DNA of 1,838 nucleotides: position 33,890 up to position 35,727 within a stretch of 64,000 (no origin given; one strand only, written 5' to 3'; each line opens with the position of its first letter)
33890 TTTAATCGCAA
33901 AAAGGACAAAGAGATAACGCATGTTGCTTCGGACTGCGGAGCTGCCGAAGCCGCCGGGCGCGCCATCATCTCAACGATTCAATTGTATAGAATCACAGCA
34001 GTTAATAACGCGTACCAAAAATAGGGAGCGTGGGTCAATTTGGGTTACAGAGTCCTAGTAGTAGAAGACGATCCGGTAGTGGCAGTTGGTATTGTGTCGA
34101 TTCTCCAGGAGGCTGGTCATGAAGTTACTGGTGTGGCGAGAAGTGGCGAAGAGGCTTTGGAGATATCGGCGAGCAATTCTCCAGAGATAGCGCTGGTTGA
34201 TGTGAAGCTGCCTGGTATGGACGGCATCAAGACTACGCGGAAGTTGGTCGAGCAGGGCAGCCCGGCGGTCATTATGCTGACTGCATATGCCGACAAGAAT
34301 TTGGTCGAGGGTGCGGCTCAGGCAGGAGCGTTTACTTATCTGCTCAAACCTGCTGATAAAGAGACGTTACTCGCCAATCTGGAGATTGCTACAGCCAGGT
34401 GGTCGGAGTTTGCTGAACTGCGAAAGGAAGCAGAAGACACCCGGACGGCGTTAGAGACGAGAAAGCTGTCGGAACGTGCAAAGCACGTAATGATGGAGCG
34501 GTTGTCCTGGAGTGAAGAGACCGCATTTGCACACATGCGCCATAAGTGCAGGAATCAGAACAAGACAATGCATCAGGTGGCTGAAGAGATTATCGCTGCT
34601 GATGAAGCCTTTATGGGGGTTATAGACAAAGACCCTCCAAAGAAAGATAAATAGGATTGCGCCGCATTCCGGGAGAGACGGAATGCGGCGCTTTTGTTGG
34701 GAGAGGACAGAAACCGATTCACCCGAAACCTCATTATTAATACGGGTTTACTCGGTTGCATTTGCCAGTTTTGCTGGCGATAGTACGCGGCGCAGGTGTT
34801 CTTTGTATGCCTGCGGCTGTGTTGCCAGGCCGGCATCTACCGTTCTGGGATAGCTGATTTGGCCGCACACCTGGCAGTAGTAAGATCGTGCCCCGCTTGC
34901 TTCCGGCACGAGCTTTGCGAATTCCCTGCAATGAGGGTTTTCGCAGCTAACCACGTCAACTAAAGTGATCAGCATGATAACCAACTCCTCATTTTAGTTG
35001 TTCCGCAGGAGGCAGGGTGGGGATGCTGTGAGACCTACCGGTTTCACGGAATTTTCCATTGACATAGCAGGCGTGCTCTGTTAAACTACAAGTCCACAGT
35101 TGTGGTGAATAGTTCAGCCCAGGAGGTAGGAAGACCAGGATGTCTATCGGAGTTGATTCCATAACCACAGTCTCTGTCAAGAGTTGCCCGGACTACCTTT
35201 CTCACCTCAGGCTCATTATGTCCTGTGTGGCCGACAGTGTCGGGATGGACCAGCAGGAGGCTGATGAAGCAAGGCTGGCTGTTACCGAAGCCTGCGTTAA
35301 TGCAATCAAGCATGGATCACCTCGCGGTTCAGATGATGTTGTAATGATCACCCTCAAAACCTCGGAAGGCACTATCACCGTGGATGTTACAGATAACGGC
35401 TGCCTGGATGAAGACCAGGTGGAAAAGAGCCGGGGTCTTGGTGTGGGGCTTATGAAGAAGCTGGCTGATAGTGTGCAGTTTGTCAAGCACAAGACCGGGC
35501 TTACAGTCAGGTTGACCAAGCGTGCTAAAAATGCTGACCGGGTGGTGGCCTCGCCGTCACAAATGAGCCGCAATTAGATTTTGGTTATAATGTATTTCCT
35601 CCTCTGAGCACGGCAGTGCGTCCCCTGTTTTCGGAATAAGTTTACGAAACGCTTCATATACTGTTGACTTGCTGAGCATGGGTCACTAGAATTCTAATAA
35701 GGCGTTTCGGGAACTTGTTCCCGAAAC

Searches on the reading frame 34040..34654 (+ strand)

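Call 55: search_protein_families(library=pfam, proteins=[window:34040-34654:+], max_evalue=0.00001)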
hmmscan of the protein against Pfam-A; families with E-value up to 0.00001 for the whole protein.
window:34040-34654:+ (204 aa): 2 families
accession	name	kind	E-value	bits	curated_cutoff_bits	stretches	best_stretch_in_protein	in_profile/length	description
PF00072.30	Response_reg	-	1e-26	93.7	30.2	1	5-114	1-110/111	Response regulator receiver domain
PF03861.19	ANTAR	-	3.9e-16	59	27.3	1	132-185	1-54/54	ANTAR domain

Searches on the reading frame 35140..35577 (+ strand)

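Call 55: search_protein_families(library=pfam, proteins=[window:35140-35577:+], max_evalue=0.00001)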
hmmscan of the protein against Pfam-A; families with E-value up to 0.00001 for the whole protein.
window:35140-35577:+ (145 aa): 2 families
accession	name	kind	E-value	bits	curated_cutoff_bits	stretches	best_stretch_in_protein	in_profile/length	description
PF13581.12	HATPase_c_2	-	9.8e-23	81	27.4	1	17-127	5-127/127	Histidine kinase-like ATPase domain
PF02518.31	HATPase_c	-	9e-07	29.8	26.4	1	42-126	4-106/111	Histidine kinase-, DNA gyrase B-, and HSP90-like ATPase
